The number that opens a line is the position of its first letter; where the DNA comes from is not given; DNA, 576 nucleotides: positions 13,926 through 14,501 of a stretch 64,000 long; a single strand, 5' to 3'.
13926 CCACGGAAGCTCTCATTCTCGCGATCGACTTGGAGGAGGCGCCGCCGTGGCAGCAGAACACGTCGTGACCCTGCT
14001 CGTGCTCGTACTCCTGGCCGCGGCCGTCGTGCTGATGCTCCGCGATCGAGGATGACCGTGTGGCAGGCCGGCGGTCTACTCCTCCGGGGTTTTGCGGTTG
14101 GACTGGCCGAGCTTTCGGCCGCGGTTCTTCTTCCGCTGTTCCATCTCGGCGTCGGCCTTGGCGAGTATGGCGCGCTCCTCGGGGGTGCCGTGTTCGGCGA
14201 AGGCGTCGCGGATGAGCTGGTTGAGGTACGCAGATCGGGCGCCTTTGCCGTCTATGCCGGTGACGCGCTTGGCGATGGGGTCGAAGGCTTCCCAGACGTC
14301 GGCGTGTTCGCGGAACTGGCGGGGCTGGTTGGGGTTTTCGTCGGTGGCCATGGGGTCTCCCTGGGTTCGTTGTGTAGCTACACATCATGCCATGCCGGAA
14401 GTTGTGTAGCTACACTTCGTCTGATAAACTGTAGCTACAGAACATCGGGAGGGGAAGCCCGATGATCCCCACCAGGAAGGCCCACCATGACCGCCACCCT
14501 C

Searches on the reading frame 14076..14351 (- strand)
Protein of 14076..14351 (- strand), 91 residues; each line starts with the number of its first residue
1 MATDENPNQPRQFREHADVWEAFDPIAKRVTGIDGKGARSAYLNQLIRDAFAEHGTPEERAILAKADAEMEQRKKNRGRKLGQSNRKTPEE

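Call 7: search_protein_families(library=pfam, proteins=[window:14076-14351:-], max_evalue=0.01)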
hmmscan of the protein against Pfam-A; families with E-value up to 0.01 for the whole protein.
window:14076-14351:- (91 aa): 0 families

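Call 9: search_protein_families(library=phrogs, proteins=[window:14076-14351:-], max_evalue=0.01)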
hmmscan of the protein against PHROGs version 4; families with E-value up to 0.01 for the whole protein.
window:14076-14351:- (91 aa): 0 families

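Call 10: search_dna_similar(query=window:14076-14351:-, collection=phages, mode=protein, max_rows=30, max_evalue=0.001)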
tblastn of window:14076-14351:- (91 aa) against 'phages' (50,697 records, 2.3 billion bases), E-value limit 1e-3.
No match.

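Call 20: predict_structure(protein=window:14076-14351:-)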
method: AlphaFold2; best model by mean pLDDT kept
length: 91 residues; sequences in the alignment: 1
mean_pLDDT: 74.3   pTM: 0.46
mean pLDDT of the five models: 74.3, 70.8, 68.4, 60.7, 59.2
residues with pLDDT >= 90: 2; 70-90: 58; 50-70: 29; < 50: 2
segments of 3 or more residues with pLDDT < 50: none
pLDDT, mean of each block of 10 residues (from residue 1): 57 69 82 81 85 86 85 73 54 49
secondary structure, 60 per line:
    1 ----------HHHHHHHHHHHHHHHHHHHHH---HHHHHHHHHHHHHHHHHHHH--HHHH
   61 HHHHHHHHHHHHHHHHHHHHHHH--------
elements in order: H11-31 H35-54 H57-83

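Call 24: find_homologous_proteins(query=window:14076-14351:-, max_evalue=0.001)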
Query window:14076-14351:- (91 aa): 2 proteins with E <= 0.001 among 8 candidates.
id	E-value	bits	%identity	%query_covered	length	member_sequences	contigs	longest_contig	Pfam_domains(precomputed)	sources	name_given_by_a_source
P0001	4.3e-47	176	90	99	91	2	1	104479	-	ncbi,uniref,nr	ncbi:hypothetical protein Q8791_23090 [Nocardiopsis sp. CT-R113]|uniref:Centromere-binding protein P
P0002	7.5e-43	162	84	100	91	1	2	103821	-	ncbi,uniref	ncbi:hypothetical protein ACWFMI_24855 [Nocardiopsis terrae]|uniref:hypothetical protein n=1 Tax=Str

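Call 26: find_encoding_contigs(protein=P0001, flank=10000, max_places=4)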
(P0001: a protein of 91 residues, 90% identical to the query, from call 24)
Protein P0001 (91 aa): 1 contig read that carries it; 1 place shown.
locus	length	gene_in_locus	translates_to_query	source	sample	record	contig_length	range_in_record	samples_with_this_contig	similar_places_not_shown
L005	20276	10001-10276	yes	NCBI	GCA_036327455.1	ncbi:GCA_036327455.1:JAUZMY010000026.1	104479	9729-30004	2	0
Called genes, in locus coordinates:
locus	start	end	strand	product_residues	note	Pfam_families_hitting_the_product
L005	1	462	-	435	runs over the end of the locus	PF00145:DNA_methylase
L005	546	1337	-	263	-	PF09414:RNA_ligase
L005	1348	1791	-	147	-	-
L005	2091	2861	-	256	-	PF00929:RNase_T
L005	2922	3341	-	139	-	-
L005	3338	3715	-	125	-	-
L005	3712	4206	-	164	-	-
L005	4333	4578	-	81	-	-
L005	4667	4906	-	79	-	-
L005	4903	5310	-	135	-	-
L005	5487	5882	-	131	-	-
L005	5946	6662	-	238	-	PF10979:DUF2786, PF23771:DUF7168 (weak)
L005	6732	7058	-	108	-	-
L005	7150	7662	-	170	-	-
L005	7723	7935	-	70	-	-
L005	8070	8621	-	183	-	-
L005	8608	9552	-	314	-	PF04098:Rad52_Rad22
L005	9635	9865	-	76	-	-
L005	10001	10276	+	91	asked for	-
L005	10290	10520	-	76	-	-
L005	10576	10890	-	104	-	-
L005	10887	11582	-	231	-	PF02511:Thy1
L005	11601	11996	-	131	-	PF14216:DUF4326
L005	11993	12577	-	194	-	-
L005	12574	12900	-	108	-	-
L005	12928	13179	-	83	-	-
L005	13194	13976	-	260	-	PF04446:Thg1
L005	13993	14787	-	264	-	PF23859:DpdA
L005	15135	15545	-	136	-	-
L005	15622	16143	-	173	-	-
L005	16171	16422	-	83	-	-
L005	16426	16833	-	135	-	-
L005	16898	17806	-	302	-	-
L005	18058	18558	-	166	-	PF00436:SSB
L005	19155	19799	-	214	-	PF01381:HTH_3 (faint), PF02796:HTH_7 (faint), PF13560:HTH_31 (faint)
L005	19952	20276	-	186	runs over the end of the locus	PF02467:Whib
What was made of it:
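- Checked: Its homolog in L005 carries Pfam Rad52_Rad22 (call 26).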

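Call 27: find_encoding_contigs(protein=P0002, flank=10000, max_places=4)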
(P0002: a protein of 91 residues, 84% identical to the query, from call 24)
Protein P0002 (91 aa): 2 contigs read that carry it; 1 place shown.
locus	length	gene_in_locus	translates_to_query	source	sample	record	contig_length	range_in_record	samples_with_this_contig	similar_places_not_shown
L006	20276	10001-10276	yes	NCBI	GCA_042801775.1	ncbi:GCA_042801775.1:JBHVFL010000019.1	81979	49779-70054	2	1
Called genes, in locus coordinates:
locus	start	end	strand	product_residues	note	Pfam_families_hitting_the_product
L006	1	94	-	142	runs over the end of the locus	PF10686:YAcAr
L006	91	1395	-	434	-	PF00145:DNA_methylase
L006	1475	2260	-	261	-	PF09414:RNA_ligase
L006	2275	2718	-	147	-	-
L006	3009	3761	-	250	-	PF00929:RNase_T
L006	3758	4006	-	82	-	-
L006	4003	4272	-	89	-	-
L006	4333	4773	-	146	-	-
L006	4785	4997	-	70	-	-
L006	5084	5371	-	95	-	-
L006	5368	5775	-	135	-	-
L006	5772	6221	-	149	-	-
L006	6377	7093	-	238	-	PF10979:DUF2786, PF23771:DUF7168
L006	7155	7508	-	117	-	-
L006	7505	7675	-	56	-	-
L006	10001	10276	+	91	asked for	-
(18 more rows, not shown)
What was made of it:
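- The related elements occur as separate contigs of about 104 kb in Nocardiopsis isolate assemblies (calls 24, 26, 27).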

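Call 28: list_cluster_members(proteins=[P0001, P0002, window:14076-14351:-])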
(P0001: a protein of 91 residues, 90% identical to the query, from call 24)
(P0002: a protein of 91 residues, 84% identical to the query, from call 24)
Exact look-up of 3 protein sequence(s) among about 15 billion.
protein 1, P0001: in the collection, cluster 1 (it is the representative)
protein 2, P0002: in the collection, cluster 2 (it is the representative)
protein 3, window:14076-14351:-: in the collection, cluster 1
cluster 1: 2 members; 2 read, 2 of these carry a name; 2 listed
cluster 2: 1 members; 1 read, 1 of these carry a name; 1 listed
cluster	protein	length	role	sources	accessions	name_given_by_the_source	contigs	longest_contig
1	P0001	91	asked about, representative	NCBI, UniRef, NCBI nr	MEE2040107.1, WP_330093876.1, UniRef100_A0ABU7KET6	hypothetical protein Q8791_23090 [Nocardiopsis sp. CT-R113] | Centromere-binding protein ParB C-terminal domain-containing protein n=1 Tax=Nocardiopsis ... | hypothetical protein [Nocardiopsis sp. CT-R113]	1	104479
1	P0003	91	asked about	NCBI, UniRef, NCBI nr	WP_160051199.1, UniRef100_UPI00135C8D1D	hypothetical protein [Nocardiopsis sp. FR26] | hypothetical protein n=1 Tax=Nocardiopsis sp. FR26 TaxID=2605987 RepID=UPI00135C8D1D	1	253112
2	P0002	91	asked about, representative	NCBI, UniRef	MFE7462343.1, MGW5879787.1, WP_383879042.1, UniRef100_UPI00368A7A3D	hypothetical protein ACWFMI_24855 [Nocardiopsis terrae] | hypothetical protein n=1 Tax=Streptomyces sp. NPDC057554 TaxID=3350538 RepID=UPI00368A7A3D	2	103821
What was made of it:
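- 14076..14351 (-): Gene for the 91-aa ribbon-helix-helix (RHH) protein, the proposed operator-binding repressor. Identical to WP_160051199.1 of Nocardiopsis sp. FR26. Identity from call 28.
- UniRef names the closest homolog 'Centromere-binding protein ParB C-terminal domain-containing protein' (call 28).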

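Call 29: search_protein_families(library=pfam, proteins=[window:14076-14351:-, P0001, P0002], max_evalue=10)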
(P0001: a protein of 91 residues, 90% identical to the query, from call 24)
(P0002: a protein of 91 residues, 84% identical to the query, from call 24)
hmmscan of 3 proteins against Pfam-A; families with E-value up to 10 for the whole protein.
window:14076-14351:- (91 aa): 0 families

P0001 (91 aa): 0 families

P0002 (91 aa): 0 families
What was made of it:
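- On Type Ib plasmid partition system (ParF/ParG-like): No hit even at E 10 for the window protein and its two close homologs (call 29).
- On Lambda-type CI/Cro immunity switch: No HTH_3 or Peptidase_S24 hit (calls 7, 29).
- Closest known: ParG. Different: The window protein does not hit the ParG model (call 29).
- The window protein itself does not hit the ParG model (call 29).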

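Call 30: search_solved_structures(query=window:14076-14351:-, max_evalue=10, show_alignments=3)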
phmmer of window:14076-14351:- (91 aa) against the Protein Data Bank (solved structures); distinct sequences matched with E-value up to 10: 2.
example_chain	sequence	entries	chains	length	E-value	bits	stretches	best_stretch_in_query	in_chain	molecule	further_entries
5bse_A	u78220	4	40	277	0.99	13.4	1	2-62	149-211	Pyrroline-5-carboxylate reductase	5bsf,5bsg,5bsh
1rjh_A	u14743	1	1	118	1.4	12.9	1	15-66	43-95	Tetranectin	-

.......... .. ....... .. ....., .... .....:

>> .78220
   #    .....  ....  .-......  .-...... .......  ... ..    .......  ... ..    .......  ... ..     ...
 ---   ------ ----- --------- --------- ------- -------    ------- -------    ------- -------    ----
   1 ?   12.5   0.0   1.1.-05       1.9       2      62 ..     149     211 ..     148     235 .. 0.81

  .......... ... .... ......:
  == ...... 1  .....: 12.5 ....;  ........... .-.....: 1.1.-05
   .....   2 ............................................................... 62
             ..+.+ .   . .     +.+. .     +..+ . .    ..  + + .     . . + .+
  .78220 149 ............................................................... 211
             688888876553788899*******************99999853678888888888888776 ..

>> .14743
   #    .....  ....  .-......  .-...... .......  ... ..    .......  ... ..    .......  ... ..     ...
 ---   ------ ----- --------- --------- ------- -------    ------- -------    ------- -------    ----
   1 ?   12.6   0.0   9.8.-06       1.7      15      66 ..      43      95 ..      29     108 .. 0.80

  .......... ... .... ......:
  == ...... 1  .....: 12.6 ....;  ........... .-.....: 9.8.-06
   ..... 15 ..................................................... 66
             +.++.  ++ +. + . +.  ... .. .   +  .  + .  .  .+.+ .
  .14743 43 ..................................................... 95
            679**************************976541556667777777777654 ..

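Call 34: fold_search(model_id=the predicted structure, library=pdb)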
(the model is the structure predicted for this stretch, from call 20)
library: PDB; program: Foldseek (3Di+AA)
matches with E <= 10: 21; with E <= 0.001: 0
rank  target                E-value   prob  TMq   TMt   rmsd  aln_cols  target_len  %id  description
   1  9lys_A                2.7e+00  0.14  0.28  0.42   8.6        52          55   17  Crystal structure of de novo designed amantadine binding homotrimer dAIT03 (released 2025-12-17)
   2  8znl_A                3.1e+00  0.13  0.29  0.42   9.7        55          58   22  PD-L1 de novo designed binder with picomolar binding affinity (released 2025-06-04)
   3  8ro0_I                4.4e+00  0.07  0.23  0.05   7.2        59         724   22  Structure of the C. elegans Intron Lariat Spliceosome primed for disassembly (ILS') (released 2024-08-07)
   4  9hdo_A                5.0e+00  0.08  0.39  0.05  14.3        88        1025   16  The Human LINE-1 ORF2p target-primed reverse transcription complex (released 2025-03-12)
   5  9k6g_A                5.4e+00  0.09  0.40  0.05  13.8        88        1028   15  Structure of human LINE-1 ORF2p with endogenous dsDNA and RNA/cDNA hybrid (released 2025-10-22)
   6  2hjm_A                5.4e+00  0.08  0.29  0.29   6.4        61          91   11  Crystal structure of a singleton protein PF1176 from P. furiosus (released 2007-07-03)
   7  9dte_A                5.4e+00  0.08  0.25  0.35  10.4        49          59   22  Crystal Structure of C2-02802 (released 2025-04-23)
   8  3e9e_A                5.8e+00  0.08  0.24  0.09   9.5        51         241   20  Structure of full-length H11A mutant form of TIGAR from Danio rerio (released 2008-12-16)
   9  1elr_A                7.1e+00  0.06  0.29  0.21  10.4        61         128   16  Crystal structure of the TPR2A domain of HOP in complex with the HSP90 peptide MEEVD (released 2000-04-26)
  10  2nc9_MODEL_1_A        7.1e+00  0.06  0.30  0.22   9.7        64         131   17  Apo solution structure of Hop TPR2A (released 2017-03-29)
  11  5h77_B                7.1e+00  0.06  0.35  0.36  11.6        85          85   15  Crystal structure of the PKA-protein A fusion protein (released 2017-06-28)
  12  5h77_D                7.6e+00  0.05  0.33  0.34  13.4        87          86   15  Crystal structure of the PKA-protein A fusion protein (released 2017-06-28)
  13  8ro1_I                7.6e+00  0.05  0.23  0.05   7.2        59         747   22  Structure of the C. elegans Intron Lariat Spliceosome double-primed for disassembly (ILS'') (released 2024-08-07)
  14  9cjj_A                8.2e+00  0.04  0.24  0.02  15.3        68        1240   16  Cas12a:gRNA:DNA (Acidaminococcus sp.) with 0 RNA:DNA base pairs, structure 3 (released 2025-01-08)
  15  6dmx_G                8.2e+00  0.03  0.24  0.26  10.6        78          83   18  HBZ56 in complex with KIX and c-Myb (released 2018-09-19)
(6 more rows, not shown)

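Call 45: find_homologous_proteins(query=A4, max_evalue=0.001)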
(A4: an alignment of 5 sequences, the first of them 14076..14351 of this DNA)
Query A4 (5 sequences) (91 aa, profile of the alignment): 28 proteins with E <= 0.001 among 527 candidates.
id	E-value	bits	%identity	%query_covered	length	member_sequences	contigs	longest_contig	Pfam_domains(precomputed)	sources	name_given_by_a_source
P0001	1.1e-43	165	90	99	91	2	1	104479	-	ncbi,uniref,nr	ncbi:hypothetical protein Q8791_23090 [Nocardiopsis sp. CT-R113]|uniref:Centromere-binding protein P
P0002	2.3e-42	161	84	100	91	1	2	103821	-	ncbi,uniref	ncbi:hypothetical protein ACWFMI_24855 [Nocardiopsis terrae]|uniref:hypothetical protein n=1 Tax=Str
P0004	1.2e-29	120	30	74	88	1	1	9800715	-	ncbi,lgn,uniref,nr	ncbi:hypothetical protein EDD29_0075 [Actinocorallia herbida]|uniref:Uncharacterized protein n=1 Tax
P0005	4.5e-28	115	33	79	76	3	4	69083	-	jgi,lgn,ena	-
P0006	2.0e-26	110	38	79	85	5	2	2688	-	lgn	-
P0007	1.0e-24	104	39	63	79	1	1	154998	-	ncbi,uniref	ncbi:hypothetical protein [Amycolatopsis sp. NPDC051716]|uniref:hypothetical protein n=1 Tax=Amycola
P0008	7.6e-24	102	41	80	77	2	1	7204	-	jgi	jgi:hypothetical protein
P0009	3.9e-23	99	35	78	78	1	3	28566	-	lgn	-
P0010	1.0e-22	98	43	81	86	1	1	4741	-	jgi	jgi:hypothetical protein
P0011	2.0e-22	97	31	78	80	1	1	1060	-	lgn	-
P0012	1.2e-21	95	34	80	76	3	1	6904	-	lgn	-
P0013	2.0e-21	94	38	79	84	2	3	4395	-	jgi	jgi:N-acetylglucosamine kinase-like BadF-type ATPase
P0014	4.7e-21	93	35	78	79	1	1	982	-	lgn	-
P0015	6.3e-21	92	37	82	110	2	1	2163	-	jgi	jgi:hypothetical protein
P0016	7.5e-21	92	31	78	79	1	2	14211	-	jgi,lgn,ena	-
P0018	9.9e-20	88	32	80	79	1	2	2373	-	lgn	-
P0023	5.5e-15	73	33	82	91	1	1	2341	-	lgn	-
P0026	1.2e-13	69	-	-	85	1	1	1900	-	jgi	jgi:hypothetical protein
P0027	3.8e-13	67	28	86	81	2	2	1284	-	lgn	-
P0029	1.8e-10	59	32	55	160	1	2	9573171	-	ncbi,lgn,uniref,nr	ncbi:hypothetical protein GCM10010404_61290 [Nonomuraea africana]|uniref:Uncharacterized protein n=1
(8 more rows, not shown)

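Call 48: search_solved_structures(query=A5, max_evalue=10, show_alignments=4)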
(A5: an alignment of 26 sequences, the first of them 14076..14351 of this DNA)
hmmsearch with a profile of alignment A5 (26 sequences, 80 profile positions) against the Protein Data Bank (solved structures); distinct sequences matched with E-value up to 10: 2.
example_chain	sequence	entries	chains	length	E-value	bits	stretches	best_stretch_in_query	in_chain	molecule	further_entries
4me7_E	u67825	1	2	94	0.043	17.2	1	14-66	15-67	Antitoxin EndoAI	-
6xj1_A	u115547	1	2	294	3.7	11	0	34-62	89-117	Cell division control protein 15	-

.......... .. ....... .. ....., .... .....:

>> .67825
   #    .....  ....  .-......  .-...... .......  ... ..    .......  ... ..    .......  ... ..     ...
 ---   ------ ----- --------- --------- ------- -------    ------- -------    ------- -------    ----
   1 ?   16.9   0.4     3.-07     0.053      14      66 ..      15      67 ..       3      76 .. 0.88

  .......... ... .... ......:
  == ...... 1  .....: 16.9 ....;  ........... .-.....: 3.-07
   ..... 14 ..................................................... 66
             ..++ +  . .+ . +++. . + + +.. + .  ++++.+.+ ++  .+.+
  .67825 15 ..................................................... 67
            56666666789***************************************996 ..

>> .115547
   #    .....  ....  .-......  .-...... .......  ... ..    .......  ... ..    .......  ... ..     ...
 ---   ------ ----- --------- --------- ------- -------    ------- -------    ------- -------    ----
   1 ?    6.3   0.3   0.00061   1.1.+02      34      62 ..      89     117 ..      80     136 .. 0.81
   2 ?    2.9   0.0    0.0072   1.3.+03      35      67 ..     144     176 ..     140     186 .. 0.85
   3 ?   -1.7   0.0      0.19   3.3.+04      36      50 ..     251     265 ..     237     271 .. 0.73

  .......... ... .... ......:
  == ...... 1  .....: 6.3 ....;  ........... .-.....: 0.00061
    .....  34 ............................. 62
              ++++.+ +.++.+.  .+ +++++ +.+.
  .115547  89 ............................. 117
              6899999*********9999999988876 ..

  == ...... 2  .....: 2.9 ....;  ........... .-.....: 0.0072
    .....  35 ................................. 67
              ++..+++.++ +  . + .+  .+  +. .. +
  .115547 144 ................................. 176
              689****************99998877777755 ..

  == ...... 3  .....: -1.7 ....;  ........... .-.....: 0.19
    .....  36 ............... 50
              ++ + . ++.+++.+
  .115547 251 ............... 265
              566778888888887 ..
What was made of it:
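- Profile hit to the RHH antitoxin EndoAI, E 0.043 (call 48).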

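Call 49: find_encoding_contigs(protein=P0004, flank=6000, max_places=1)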
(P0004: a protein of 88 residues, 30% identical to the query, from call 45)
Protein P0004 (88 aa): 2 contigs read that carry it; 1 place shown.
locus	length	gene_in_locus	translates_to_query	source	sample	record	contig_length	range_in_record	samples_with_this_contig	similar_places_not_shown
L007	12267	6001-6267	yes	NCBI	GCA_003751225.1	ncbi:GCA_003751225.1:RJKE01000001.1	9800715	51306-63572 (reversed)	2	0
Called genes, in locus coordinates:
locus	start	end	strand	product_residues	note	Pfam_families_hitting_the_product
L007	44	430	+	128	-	-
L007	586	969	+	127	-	-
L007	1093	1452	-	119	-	-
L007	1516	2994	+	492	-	PF16289:PIN_12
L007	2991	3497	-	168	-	-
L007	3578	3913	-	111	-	PF12957:DUF3846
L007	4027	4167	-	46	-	-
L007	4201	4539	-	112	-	PF19474:DUF6011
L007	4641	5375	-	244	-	PF00712:DNA_pol3_beta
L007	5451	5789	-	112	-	-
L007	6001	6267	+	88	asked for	-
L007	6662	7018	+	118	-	-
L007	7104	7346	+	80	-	-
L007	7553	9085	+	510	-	PF03237:Terminase_6N, PF17289:Terminase_6C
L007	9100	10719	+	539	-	-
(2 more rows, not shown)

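Call 50: find_encoding_contigs(protein=P0007, flank=6000, max_places=1)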
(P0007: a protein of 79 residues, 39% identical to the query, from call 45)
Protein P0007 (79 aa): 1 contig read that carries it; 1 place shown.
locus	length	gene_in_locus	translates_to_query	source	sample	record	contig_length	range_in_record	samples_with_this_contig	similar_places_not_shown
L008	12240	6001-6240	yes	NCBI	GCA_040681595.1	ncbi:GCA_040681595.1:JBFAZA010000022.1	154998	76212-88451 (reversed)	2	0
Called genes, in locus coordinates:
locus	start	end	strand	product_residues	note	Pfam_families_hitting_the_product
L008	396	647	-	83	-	-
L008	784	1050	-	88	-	-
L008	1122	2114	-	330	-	PF01381:HTH_3, PF12844:HTH_19 (faint), PF13560:HTH_31, PF22495:HTH_92 (weak)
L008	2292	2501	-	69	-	-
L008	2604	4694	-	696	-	PF01580:FtsK_SpoIIIE (weak)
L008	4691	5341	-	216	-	-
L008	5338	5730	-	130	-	-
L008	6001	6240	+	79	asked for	-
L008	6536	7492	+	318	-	PF00196:GerE, PF12840:HTH_20 (weak), PF13384:HTH_23 (weak)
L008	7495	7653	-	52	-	-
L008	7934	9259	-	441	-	PF14517:Tachylectin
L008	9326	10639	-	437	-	PF14517:Tachylectin, PF05257:CHAP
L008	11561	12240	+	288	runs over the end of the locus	PF00561:Abhydrolase_1, PF12146:Hydrolase_4 (weak)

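Call 51: find_encoding_contigs(protein=P0026, flank=3000, max_places=1)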
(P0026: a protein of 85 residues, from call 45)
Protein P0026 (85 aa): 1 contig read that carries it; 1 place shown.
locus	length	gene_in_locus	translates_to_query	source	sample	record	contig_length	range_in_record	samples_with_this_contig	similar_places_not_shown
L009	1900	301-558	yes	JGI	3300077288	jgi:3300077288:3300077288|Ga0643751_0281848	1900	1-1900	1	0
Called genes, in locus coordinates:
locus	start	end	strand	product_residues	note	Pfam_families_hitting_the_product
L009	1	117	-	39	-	?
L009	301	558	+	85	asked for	-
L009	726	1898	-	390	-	?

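Call 52: find_encoding_contigs(protein=P0023, flank=3000, max_places=1)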
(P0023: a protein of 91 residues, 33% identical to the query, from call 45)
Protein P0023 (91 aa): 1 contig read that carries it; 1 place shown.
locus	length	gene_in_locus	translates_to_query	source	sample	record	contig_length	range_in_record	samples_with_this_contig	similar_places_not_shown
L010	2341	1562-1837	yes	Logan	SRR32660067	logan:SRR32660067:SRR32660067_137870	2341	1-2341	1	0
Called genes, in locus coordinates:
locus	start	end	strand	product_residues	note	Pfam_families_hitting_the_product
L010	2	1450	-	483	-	?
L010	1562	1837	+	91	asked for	-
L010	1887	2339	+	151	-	?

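Call 55: predict_structure(alignment_id=A5)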
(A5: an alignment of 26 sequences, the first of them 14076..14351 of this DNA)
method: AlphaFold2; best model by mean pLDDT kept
length: 91 residues; sequences in the alignment: 26
mean_pLDDT: 78.8   pTM: 0.59
mean pLDDT of the five models: 78.8, 78.0, 77.5, 76.8, 72.6
residues with pLDDT >= 90: 39; 70-90: 24; 50-70: 19; < 50: 9
segments of 3 or more residues with pLDDT < 50: 89-91
pLDDT, mean of each block of 10 residues (from residue 1): 52 78 93 89 92 94 91 73 50 46
secondary structure, 60 per line:
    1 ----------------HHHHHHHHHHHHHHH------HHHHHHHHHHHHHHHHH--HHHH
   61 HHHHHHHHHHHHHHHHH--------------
elements in order: H17-31 H38-54 H57-77
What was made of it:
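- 14076..14351 (-): AF2 with MSA has pLDDT above 90 for the core and RHH topology (call 55).
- On Ribbon-helix-helix (Arc/MetJ/CopG) superfamily: AF2 with MSA gives residues 1-16 extended, H17-31, a loop, and H38-54, with pLDDT above 90 (call 55).
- On Lambda-type CI/Cro immunity switch: The predicted topology is ribbon-helix-helix (call 55).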

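Call 58: find_related_loci(query=A5, collection=viral_contigs, flank=6000)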
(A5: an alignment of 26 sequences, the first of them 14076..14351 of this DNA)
Query A5 (91 aa) in viral_contigs; peptide patterns used: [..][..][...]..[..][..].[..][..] (x = any residue, [..] = any of these).
229 stretches matched a pattern; 2 encode a relative of the query (tblastn E <= 1e-3); 2 distinct loci.
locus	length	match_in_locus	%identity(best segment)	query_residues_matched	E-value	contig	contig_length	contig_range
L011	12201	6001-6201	33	7-78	7e-10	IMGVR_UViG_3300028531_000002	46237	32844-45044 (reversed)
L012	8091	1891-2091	33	7-78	7e-10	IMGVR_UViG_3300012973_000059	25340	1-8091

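Call 64: find_related_loci(query=A6, collection=genome_contigs, flank=6000)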
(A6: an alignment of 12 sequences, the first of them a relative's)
Query A6 (79 aa) in genome_contigs; peptide patterns used: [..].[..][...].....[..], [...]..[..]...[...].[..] (x = any residue, [..] = any of these).
39 stretches matched a pattern; 5 encode a relative of the query (tblastn E <= 1e-3); 5 distinct loci.
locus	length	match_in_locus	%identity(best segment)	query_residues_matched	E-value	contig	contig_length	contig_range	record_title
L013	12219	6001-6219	60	1-73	1e-27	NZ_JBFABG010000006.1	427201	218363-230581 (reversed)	Actinosynnema sp. NPDC023587 NPDC023587_95_E3.ctg-0006, whole genome shotgun sequence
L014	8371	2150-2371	68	1-74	3e-25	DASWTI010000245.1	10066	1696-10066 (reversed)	MAG TPA_asm: Pseudonocardiaceae bacterium isolate SMAG_U3571 k141_29035, whole genome shotgun sequence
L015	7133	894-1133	60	2-74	5e-24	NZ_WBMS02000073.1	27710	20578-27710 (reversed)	Actinomadura physcomitrii strain LD22 Scaffold73, whole genome shotgun sequence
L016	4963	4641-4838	59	4-69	5e-22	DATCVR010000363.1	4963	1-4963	MAG TPA_asm: Jiangellaceae bacterium isolate SMAG_U7390 k141_177461, whole genome shotgun sequence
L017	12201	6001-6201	64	2-68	3e-24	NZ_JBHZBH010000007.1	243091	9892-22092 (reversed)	Nonomuraea sp. NPDC059194 NPDC059194_T43_A11.ctg-0007, whole genome shotgun sequence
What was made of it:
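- Tried and rejected: I repeated it with a tighter alignment (call 64).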

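Call 75: find_encoding_contigs(protein=P0005, flank=10000, max_places=1)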
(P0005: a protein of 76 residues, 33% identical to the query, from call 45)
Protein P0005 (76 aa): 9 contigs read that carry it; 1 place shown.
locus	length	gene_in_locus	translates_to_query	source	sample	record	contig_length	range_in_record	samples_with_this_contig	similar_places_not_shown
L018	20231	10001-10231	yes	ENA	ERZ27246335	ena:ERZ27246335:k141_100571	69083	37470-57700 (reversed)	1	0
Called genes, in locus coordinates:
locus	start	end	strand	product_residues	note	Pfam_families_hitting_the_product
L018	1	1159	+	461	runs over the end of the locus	PF00772:DnaB, PF13481:AAA_25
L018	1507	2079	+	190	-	-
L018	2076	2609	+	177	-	PF01844:HNH, PF14279:HNH_5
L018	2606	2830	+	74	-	-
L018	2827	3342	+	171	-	-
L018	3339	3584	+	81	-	-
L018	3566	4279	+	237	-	-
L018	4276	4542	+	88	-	-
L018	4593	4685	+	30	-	-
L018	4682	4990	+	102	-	-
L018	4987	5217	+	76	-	-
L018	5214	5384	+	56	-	-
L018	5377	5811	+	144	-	PF19730:DUF6221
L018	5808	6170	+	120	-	-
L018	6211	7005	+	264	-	-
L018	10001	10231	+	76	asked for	-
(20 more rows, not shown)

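Call 76: find_encoding_contigs(protein=P0009, flank=10000, max_places=1)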
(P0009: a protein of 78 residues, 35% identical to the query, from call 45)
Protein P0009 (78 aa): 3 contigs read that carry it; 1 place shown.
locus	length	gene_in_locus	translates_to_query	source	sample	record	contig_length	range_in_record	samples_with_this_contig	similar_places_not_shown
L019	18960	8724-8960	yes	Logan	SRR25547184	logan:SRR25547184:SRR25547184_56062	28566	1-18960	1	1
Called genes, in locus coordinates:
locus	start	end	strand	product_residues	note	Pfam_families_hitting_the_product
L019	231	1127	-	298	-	PF13560:HTH_31, PF19054:DUF5753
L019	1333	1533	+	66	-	-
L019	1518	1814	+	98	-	-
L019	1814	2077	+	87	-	-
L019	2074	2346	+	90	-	-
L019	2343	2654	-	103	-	-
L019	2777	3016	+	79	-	-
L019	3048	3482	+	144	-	-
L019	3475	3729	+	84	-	-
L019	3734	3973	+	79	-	-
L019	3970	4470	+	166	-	-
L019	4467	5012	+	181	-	-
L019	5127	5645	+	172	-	-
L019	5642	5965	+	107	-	-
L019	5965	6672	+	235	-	-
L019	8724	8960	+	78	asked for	-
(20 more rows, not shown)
